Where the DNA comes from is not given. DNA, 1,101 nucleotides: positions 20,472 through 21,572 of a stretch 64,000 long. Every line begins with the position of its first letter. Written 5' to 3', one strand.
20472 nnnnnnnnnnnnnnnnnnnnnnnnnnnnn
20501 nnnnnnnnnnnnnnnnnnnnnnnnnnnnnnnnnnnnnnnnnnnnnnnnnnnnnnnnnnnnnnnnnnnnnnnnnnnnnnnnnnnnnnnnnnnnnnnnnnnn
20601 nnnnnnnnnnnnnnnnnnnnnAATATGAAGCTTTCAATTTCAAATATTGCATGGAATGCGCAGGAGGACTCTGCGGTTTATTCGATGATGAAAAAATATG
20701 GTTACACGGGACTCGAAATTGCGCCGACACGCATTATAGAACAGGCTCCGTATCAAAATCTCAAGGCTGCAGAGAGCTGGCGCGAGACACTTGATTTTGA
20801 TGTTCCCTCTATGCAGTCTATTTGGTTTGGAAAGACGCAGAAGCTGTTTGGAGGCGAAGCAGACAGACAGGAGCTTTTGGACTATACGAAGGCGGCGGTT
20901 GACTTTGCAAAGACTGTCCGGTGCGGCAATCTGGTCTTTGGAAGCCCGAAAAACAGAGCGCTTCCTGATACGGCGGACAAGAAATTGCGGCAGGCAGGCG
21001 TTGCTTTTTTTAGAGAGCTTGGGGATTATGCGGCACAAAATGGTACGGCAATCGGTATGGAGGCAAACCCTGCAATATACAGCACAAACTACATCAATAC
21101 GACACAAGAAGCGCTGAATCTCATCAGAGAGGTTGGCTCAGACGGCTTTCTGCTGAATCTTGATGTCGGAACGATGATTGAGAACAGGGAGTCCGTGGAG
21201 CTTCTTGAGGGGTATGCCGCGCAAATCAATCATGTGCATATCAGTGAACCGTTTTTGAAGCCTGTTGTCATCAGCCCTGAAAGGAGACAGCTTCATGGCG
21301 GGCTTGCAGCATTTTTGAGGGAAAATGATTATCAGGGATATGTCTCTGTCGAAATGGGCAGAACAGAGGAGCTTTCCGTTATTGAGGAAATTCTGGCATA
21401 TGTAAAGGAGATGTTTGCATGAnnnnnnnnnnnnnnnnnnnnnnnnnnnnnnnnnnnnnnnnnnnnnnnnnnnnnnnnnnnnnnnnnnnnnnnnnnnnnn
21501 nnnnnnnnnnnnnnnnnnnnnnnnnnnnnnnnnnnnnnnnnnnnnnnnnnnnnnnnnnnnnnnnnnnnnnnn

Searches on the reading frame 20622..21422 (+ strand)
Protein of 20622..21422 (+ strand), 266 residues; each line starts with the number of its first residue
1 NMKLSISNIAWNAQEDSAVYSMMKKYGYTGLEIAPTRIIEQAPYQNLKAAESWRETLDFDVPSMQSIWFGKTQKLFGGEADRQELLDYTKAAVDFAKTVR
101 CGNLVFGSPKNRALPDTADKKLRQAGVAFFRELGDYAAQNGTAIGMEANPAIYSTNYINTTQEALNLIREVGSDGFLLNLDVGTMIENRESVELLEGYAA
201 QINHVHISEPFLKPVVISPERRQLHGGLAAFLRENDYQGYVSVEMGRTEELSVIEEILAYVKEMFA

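Call 18: search_protein_families(library=pfam, proteins=[window:20622-21422:+], max_evalue=0.01)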
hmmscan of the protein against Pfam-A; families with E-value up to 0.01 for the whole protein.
window:20622-21422:+ (266 aa): 1 family
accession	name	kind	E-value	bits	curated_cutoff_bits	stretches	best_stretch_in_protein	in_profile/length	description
PF01261.30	AP_endonuc_2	-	7.3e-16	59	31.1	1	24-260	5-245/249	Xylose isomerase-like TIM barrel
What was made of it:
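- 20625..21422 (+): TIM: a xylose-isomerase-like TIM barrel of the ketose 3-epimerase / 3-keto-glucoside 4-epimerase type. Proposed to epimerise the carbon next to the keto group. PF01261 at 7.3e-16 (call 18).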

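Call 31: search_protein_families(library=ncbifam, proteins=[window:20622-21422:+], max_evalue=0.001)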
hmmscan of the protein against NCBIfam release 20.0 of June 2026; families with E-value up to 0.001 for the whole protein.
window:20622-21422:+ (266 aa): 5 families
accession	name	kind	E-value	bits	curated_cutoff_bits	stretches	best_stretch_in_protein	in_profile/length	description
NF041099.2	keto_glucon_epim_IolO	equivalog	1.2e-09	37.9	300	1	82-245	88-246/269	5-keto-L-gluconate epimerase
TIGR03234.1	OH-pyruv-isom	equivalog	1.3e-07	31.2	353.45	1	83-245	80-240/254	hydroxypyruvate isomerase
NF007360.0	PRK09856.1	equivalog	3e-06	27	305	1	75-245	78-248/276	fructoselysine 3-epimerase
NF051856.1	PsicseEpim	equivalog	5.8e-06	26.3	300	1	118-243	121-243/287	D-psicose 3-epimerase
NF043033.1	OxoTetrIsom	equivalog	0.00019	21.3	325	1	87-245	85-237/251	2-oxo-tetronate isomerase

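Call 48: search_solved_structures(query=A4, max_evalue=0.01, show_alignments=2)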
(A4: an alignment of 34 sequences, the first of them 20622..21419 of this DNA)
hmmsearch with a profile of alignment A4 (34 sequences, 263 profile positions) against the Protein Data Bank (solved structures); distinct sequences matched with E-value up to 0.01: 22.
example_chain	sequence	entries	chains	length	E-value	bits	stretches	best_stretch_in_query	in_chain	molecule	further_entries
8xiv_A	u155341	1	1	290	6.7e-07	32.3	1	122-241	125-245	D-tagatose 3-epimerase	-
8xix_A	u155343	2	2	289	6.9e-07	32.2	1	122-241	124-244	D-tagatose 3-epimerase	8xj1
7cj4_A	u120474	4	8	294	7.5e-07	32.1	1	122-248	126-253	Epimerase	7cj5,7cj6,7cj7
7cj8_A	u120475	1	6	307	8.4e-07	32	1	122-248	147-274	Epimerase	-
7cj9_A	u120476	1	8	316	8.9e-07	31.9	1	122-248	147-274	Epimerase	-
2zvr_A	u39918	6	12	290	1.6e-05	27.7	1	152-242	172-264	Uncharacterized protein TM_0416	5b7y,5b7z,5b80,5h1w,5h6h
6wn6_A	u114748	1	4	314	6e-05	25.9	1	127-242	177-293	3-keto-D-glucoside 4-epimerase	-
3wqo_A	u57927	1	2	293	0.00023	24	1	129-257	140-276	Uncharacterized protein MJ1311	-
3vni_A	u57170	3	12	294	0.00025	23.8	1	117-241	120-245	Xylose isomerase domain protein TIM barrel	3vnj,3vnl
3vnk_A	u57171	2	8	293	0.00028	23.7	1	117-241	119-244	Xylose isomerase domain protein TIM barrel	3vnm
7e9w_A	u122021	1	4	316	0.00033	23.5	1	117-241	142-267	D-psicose 3-epimerase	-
4pgl_A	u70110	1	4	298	0.00036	23.3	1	125-241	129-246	D-tagatose 3-epimerase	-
5tnv_A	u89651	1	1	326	0.00042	23.1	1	120-189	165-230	AP endonuclease, family protein 2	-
3ngf_A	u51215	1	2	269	0.0006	22.6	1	89-243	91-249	AP endonuclease, family 2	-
5zfs_A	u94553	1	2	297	0.0012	21.6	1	134-216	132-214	D-allulose-3-epimerase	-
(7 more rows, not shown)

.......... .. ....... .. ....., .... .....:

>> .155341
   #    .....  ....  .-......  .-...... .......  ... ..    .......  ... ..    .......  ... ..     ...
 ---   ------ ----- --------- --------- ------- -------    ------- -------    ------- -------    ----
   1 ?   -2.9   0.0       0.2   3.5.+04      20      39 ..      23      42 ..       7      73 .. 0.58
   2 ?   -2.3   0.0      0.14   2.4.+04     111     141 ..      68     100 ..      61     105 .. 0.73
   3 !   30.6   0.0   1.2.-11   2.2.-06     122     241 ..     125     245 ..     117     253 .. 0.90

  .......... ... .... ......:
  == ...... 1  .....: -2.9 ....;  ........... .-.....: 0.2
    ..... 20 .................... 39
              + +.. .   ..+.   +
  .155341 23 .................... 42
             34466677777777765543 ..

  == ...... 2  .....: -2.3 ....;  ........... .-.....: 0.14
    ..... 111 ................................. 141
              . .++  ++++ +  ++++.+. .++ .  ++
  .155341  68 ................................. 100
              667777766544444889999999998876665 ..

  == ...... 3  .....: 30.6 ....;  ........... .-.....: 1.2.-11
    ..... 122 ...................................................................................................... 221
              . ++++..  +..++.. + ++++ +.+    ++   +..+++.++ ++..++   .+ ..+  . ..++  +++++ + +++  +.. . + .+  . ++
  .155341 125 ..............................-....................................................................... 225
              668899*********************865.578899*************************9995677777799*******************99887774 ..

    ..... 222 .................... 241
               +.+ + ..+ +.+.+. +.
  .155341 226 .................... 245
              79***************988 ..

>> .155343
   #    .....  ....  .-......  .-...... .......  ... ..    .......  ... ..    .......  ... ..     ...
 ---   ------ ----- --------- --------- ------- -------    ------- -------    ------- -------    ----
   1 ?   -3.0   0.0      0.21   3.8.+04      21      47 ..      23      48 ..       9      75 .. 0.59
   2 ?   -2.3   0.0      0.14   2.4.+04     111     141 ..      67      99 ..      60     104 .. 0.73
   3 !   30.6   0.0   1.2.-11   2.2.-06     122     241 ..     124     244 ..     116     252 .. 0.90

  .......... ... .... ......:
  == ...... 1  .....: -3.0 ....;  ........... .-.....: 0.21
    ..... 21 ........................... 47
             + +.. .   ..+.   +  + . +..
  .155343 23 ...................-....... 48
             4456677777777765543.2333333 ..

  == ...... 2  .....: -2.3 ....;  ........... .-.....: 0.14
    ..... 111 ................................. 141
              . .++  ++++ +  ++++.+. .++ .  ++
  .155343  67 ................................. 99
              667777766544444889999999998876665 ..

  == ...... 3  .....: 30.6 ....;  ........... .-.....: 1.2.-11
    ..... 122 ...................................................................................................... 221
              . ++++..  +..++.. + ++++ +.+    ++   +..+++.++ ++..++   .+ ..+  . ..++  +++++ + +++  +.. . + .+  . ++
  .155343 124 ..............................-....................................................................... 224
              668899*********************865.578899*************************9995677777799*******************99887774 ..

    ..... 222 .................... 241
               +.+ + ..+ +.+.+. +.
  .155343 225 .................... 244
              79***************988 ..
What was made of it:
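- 20625..21422 (+): The family profile hits D-tagatose 3-epimerase 8xiv (6.7e-7) and YcjR 6wn6 (6e-5) (call 48).
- On Ketose 3-epimerase / YcjR-type xylose-isomerase-like TIM barrels: The profile matches 8xiv at 6.7e-7 and 6wn6 at 6e-5 (call 48).
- The nearest relatives of the TIM barrel act on free ketoses or simple 3-keto-glycosides (call 48).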
